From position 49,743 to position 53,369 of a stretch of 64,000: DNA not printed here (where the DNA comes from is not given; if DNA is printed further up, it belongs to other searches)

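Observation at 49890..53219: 1109-aa ORF in the EPS operon combining NTase-like, NDK-like, kinase-like and beta-propeller-phytase-like modules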

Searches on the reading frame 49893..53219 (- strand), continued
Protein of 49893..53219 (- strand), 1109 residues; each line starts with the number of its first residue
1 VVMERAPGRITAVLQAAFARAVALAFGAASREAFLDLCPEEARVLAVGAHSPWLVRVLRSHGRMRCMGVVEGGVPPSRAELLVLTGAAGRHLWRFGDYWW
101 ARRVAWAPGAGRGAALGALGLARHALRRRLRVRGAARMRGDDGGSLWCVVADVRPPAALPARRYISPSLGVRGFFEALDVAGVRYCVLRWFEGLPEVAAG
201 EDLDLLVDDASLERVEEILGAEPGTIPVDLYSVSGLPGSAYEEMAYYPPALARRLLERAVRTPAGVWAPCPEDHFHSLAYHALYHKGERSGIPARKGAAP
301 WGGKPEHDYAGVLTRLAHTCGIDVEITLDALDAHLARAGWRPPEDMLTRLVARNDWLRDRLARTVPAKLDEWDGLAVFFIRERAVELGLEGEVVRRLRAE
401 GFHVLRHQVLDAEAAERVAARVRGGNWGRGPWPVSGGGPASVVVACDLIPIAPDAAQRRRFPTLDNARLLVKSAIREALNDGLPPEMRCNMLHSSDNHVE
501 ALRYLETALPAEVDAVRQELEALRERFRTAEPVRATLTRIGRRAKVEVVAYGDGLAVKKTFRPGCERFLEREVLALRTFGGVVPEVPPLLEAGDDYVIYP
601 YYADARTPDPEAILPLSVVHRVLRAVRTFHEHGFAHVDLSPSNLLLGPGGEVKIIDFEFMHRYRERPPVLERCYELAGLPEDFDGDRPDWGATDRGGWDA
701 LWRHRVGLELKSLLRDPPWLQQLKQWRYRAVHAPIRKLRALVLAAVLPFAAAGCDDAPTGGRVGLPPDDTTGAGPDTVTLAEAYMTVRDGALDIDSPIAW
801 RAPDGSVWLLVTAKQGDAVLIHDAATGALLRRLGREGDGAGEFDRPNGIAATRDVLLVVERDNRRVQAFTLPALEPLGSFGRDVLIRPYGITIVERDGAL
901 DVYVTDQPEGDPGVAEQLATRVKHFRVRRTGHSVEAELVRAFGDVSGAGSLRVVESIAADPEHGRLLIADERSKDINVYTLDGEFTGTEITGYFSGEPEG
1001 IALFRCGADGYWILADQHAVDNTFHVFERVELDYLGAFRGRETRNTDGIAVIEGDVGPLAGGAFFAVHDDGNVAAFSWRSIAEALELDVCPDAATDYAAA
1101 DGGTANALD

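Call 19: find_encoding_contigs(protein=P0002, flank=10000, max_places=3)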
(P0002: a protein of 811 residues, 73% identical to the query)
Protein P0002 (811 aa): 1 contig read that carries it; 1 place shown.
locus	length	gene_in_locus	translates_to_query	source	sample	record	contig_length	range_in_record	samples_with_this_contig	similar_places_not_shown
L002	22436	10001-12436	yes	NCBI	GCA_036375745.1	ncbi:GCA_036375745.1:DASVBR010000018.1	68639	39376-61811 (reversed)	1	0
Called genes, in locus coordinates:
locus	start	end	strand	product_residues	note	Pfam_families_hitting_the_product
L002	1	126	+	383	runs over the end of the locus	PF00226:DnaJ, PF01556:DnaJ_C, PF00684:DnaJ_CXXCXGXG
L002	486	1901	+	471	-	PF02397:Bac_transf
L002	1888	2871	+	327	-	PF13641:Glyco_tranf_2_3, PF00535:Glycos_transf_2, PF13632:Glyco_trans_2_3 (weak)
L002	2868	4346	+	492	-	-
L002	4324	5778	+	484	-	PF13439:Glyco_transf_4 (weak), PF13579:Glyco_trans_4_4, PF00534:Glycos_transf_1, PF13524:Glyco_trans_1_2 (weak), PF13692:Glyco_trans_1_4, PF20706:GT4-conflict (weak)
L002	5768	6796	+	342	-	PF00535:Glycos_transf_2, PF10111:Glyco_tranf_2_2, PF13641:Glyco_tranf_2_3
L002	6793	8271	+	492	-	PF01943:Polysacc_synt, PF13440:Polysacc_synt_3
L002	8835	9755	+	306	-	PF00535:Glycos_transf_2, PF10111:Glyco_tranf_2_2 (weak), PF13506:Glyco_transf_21, PF13641:Glyco_tranf_2_3, PF13632:Glyco_trans_2_3 (weak)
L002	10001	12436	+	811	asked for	-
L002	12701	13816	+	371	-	-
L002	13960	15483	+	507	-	PF14052:Caps_assemb_Wzi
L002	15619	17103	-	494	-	PF12708:Pect-lyase_RHGA_epim, PF05048:NosD, PF13229:Beta_helix, PF05048:NosD, PF13229:Beta_helix (weak)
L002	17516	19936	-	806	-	PF02706:Wzz (weak), PF13807:GNVR, PF01656:CbiA, PF13614:AAA_31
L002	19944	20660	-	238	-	PF02563:Poly_export, PF10531:SLBB, PF22461:SLBB_2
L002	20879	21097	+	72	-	-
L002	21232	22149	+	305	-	PF06325:PrmA, PF01135:PCMT (weak), PF02475:TRM5-TYW2_MTfase (weak), PF05175:MTS, PF13489:Methyltransf_23 (weak), PF08241:Methyltransf_11, PF13649:Methyltransf_25, PF13847:Methyltransf_31, +2 more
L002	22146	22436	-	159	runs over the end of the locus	-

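Call 24: list_cluster_members(proteins=[P0001])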
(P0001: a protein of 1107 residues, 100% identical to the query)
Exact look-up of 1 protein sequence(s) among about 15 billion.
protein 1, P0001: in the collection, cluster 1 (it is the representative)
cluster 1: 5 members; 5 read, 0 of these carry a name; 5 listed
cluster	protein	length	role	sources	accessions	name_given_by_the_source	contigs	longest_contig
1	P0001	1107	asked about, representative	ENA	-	-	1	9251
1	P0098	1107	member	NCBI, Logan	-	-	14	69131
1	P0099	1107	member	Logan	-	-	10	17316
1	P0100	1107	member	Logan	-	-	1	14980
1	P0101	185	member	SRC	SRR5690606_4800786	-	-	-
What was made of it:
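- The fused form is found in many assemblies (call 24).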

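Call 25: find_encoding_contigs(protein=P0004, flank=8000, max_places=2)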
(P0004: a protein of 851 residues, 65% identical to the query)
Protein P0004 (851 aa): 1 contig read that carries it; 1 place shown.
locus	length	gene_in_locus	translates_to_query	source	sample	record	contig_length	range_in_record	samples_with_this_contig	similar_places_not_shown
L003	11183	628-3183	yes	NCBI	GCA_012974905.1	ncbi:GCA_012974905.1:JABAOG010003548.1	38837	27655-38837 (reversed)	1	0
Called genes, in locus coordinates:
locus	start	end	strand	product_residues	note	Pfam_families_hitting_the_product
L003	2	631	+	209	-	?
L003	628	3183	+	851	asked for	PF00069:Pkinase (weak)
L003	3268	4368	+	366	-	-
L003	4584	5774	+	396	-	PF13439:Glyco_transf_4, PF13579:Glyco_trans_4_4, PF00534:Glycos_transf_1, PF13692:Glyco_trans_1_4, PF13524:Glyco_trans_1_2 (weak)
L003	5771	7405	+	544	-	-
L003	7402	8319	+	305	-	PF13641:Glyco_tranf_2_3, PF00535:Glycos_transf_2, PF10111:Glyco_tranf_2_2 (faint), PF13632:Glyco_trans_2_3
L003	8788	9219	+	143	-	PF13632:Glyco_trans_2_3, PF13641:Glyco_tranf_2_3 (weak)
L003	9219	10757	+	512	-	PF01943:Polysacc_synt, PF13440:Polysacc_synt_3, PF03023:MurJ (weak)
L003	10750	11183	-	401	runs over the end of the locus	PF13439:Glyco_transf_4 (weak), PF20706:GT4-conflict (weak), PF00534:Glycos_transf_1, PF13692:Glyco_trans_1_4, PF13524:Glyco_trans_1_2 (weak)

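Call 26: find_encoding_contigs(protein=P0009, flank=8000, max_places=2)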
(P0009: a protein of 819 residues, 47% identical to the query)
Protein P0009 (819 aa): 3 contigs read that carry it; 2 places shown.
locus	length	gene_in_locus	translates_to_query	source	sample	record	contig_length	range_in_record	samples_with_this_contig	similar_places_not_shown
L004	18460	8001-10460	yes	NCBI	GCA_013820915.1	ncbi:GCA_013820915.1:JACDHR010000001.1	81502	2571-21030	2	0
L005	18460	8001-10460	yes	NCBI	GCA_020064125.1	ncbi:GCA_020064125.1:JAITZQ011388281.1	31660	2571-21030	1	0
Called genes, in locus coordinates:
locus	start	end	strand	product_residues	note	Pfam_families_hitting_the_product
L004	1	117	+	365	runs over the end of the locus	PF00534:Glycos_transf_1, PF13524:Glyco_trans_1_2 (faint), PF13692:Glyco_trans_1_4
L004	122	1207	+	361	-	PF13641:Glyco_tranf_2_3, PF00535:Glycos_transf_2, PF10111:Glyco_tranf_2_2, PF13632:Glyco_trans_2_3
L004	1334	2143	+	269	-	PF03808:Glyco_tran_WecG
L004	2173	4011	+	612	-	PF00664:ABC_membrane, PF00005:ABC_tran, PF02463:SMC_N (faint)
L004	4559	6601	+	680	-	-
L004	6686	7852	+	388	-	PF02333:Phytase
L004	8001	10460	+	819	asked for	-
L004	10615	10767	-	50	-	-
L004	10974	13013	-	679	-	PF02369:Big_1 (faint), PF02368:Big_2, PF22359:Big-like (weak), PF26182:Ig_NUP210_5th (faint), PF02368:Big_2, PF00704:Glyco_hydro_18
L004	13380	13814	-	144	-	-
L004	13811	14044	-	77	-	-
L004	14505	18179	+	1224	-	PF02811:PHP, PF07733:DNA_pol3_alpha, PF17657:DNA_pol3_finger, PF14579:HHH_6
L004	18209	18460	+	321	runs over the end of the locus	PF03255:ACCA, PF01039:Carboxyl_trans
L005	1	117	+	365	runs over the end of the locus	PF00534:Glycos_transf_1, PF13524:Glyco_trans_1_2 (faint), PF13692:Glyco_trans_1_4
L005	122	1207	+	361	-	PF13641:Glyco_tranf_2_3, PF00535:Glycos_transf_2, PF10111:Glyco_tranf_2_2, PF13632:Glyco_trans_2_3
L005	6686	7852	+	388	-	PF02333:Phytase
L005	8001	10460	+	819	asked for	-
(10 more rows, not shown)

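Call 27: search_protein_families(library=pfam, proteins=[L002:12701-13813:+, L003:3268-4365:+, L004:6686-7849:+, L004:4559-6598:+, L003:5771-7402:+], max_evalue=10)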
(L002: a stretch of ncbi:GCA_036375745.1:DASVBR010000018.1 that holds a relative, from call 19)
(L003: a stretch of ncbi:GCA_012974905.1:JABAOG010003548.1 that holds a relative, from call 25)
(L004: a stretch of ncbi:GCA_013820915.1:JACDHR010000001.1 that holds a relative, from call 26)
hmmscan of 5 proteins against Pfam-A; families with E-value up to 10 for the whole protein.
L002:12701-13813:+ (371 aa): 1 family
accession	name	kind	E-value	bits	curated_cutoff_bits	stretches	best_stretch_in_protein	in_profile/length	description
PF01436.27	NHL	-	0.00035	20.9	20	1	124-150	1-28/28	NHL repeat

L003:3268-4365:+ (366 aa): 4 families
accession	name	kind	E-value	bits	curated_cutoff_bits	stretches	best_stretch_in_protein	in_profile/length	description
PF01436.27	NHL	-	0.00011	22.5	20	1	116-140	3-28/28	NHL repeat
PF02333.21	Phytase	-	0.0019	17.7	21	1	225-345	205-336/375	Phytase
PF17170.10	DUF5128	-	0.02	14.5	22.9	1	80-156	56-133/321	6-bladed beta-propeller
PF24491.1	DUF7586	-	0.14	12.7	27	1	273-302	41-70/85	Domain of unknown function (DUF7586)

L004:6686-7849:+ (388 aa): 2 families
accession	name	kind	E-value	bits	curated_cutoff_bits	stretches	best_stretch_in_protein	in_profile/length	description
PF02333.21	Phytase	-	6.9e-47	160.7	21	1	72-358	49-329/375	Phytase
PF17668.7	Acetyltransf_17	-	0.045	14.8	25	1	186-228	16-58/114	Acetyltransferase (GNAT) domain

L004:4559-6598:+ (680 aa): 10 families
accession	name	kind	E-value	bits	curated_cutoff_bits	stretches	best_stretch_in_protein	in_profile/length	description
PF16967.11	TcfC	-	5.3e-05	23.1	29.4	2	164-176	38-50/68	E-set like domain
PF07495.19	Y_Y_Y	-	0.0059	16.9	26.6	0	77-93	31-47/65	Y_Y_Y domain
PF09912.14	DUF2141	-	0.016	15.6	24.4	0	124-175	8-59/112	Uncharacterized protein conserved in bacteria (DUF2141)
PF01429.25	MBD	-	0.054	13.6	21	1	502-535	7-41/77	Methyl-CpG binding domain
PF25638.1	DUF5983_N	-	0.19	11.9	27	0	227-241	38-52/56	Family of unknown function (DUF5983) N-terminal domain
PF14660.12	DUF4458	-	0.34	11.5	22.4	0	217-259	44-83/114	Domain of unknown function (DUF4458)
PF12938.12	M_domain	-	0.73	10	25.6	0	47-151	14-116/243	M domain of GW182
PF14344.12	DUF4397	-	0.77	10.8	30.6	0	241-284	28-71/119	Domain of unknown function (DUF4397)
PF15730.10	DUF4680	-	2.5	8.8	27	0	110-154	11-57/144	Domain of unknown function (DUF4680)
PF10581.15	Synapsin_N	-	8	6.6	27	0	223-229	15-21/29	Synapsin N-terminal region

L003:5771-7402:+ (544 aa): 1 family
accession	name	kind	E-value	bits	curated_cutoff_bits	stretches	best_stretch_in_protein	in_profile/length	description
PF01636.29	APH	-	2.9e-18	66.9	23.2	1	249-454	21-225/239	Phosphotransferase enzyme family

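Call 31: find_encoding_contigs(protein=P0040, flank=9000, max_places=1)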
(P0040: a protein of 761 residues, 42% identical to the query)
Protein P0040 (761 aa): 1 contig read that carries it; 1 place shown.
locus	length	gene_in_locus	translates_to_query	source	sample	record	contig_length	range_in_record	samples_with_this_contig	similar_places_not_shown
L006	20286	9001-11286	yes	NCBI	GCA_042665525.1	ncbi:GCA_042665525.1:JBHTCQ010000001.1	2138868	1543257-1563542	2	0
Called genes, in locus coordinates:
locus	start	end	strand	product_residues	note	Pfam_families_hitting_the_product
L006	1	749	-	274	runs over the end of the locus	PF06182:ABC2_membrane_6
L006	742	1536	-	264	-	PF06182:ABC2_membrane_6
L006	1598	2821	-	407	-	PF04235:DUF418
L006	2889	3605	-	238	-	PF01738:DLH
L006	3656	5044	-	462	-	PF04932:Wzy_C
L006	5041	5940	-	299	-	-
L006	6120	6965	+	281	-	PF00535:Glycos_transf_2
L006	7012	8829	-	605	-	PF00005:ABC_tran, PF13304:AAA_21 (faint)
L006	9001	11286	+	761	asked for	-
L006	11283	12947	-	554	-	PF19974:TCAD9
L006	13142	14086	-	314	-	-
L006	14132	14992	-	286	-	PF00535:Glycos_transf_2, PF10111:Glyco_tranf_2_2, PF13506:Glyco_transf_21 (faint), PF13641:Glyco_tranf_2_3, PF13632:Glyco_trans_2_3 (weak)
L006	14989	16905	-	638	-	PF13641:Glyco_tranf_2_3, PF00535:Glycos_transf_2, PF13641:Glyco_tranf_2_3, PF13632:Glyco_trans_2_3 (weak)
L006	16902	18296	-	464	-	PF13439:Glyco_transf_4, PF00534:Glycos_transf_1, PF13692:Glyco_trans_1_4, PF13524:Glyco_trans_1_2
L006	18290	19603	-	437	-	PF03721:UDPG_MGDP_dh_N, PF00984:UDPG_MGDP_dh, PF03720:UDPG_MGDP_dh_C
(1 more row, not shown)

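Call 32: find_encoding_contigs(protein=P0024, flank=9000, max_places=1)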
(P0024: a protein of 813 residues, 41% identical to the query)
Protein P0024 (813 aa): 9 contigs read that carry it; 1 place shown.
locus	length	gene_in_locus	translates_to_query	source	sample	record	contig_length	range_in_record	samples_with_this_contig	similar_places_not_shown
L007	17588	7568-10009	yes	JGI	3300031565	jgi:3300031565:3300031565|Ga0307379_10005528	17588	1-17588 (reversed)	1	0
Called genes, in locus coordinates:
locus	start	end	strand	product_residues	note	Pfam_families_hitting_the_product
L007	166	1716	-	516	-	PF00884:Sulfatase, PF01663:Phosphodiest (faint), PF16347:SGSH_C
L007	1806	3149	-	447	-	PF01120:Alpha_L_fucos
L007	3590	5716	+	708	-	-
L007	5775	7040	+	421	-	PF01408:GFO_IDH_MocA, PF21252:Glyco_hydro_109_C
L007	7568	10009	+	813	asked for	-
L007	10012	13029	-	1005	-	-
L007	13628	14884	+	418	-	PF01566:Nramp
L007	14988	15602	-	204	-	-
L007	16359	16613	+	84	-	-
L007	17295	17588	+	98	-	?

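Call 54: search_protein_families(library=pfam, alignment_id=A5, max_evalue=0.00001)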
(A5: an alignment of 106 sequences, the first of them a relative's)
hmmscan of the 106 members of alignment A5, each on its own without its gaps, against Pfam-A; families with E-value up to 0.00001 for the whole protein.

A. member 1, L002:8799-9752:+ (318 aa): 5 families
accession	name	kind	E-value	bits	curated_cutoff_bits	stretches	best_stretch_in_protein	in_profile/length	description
PF00535.33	Glycos_transf_2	-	3.6e-29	102.3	23.3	1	18-177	1-165/168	Glycosyl transferase family 2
PF13641.12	Glyco_tranf_2_3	-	3e-20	73.7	27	1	15-230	1-226/230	Glycosyltransferase like family 2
PF13632.12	Glyco_trans_2_3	-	1.1e-07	32.3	27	1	102-296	3-187/198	Glycosyl transferase family group 2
PF10111.15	Glyco_tranf_2_2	-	1.4e-07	31.8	27.3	1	18-117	1-101/276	Glycosyltransferase like family 2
PF13506.12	Glyco_transf_21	-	1.6e-06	28.1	21.7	1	89-233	22-174/174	Glycosyl transferase family 21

B. families by the number of members that match (of 106 scanned): 69 families (the first 25 are shown)
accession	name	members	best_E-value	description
PF00535.33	Glycos_transf_2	33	1.5e-36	Glycosyl transferase family 2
PF13641.12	Glyco_tranf_2_3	20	1.4e-25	Glycosyltransferase like family 2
PF10111.15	Glyco_tranf_2_2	13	5.5e-20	Glycosyltransferase like family 2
PF13632.12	Glyco_trans_2_3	8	1.8e-09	Glycosyl transferase family group 2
PF13704.12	Glyco_tranf_2_4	8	2.5e-07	Glycosyl transferase family 2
PF00005.33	ABC_tran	7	5.4e-34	ABC transporter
PF01408.29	GFO_IDH_MocA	4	1.5e-12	Oxidoreductase family, NAD-binding Rossmann fold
PF04577.19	Glyco_transf_61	3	1.6e-26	Glycosyltransferase 61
PF06293.20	Kdo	3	3.5e-10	Lipopolysaccharide kinase (Kdo/WaaP) family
PF22725.1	GFO_IDH_MocA_C3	3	8e-09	GFO/IDH/MocA C-terminal domain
PF13304.12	AAA_21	3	4.4e-07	AAA domain, putative AbiEii toxin, Type IV TA system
PF00664.28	ABC_membrane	3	6e-07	ABC transporter transmembrane region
PF02709.20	Glyco_transf_7C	3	1.3e-06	N-terminal domain of galactosyltransferase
PF03567.20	Sulfotransfer_2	2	1.8e-20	Sulfotransferase family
PF09314.17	DUF1972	2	1.5e-19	Domain of unknown function (DUF1972)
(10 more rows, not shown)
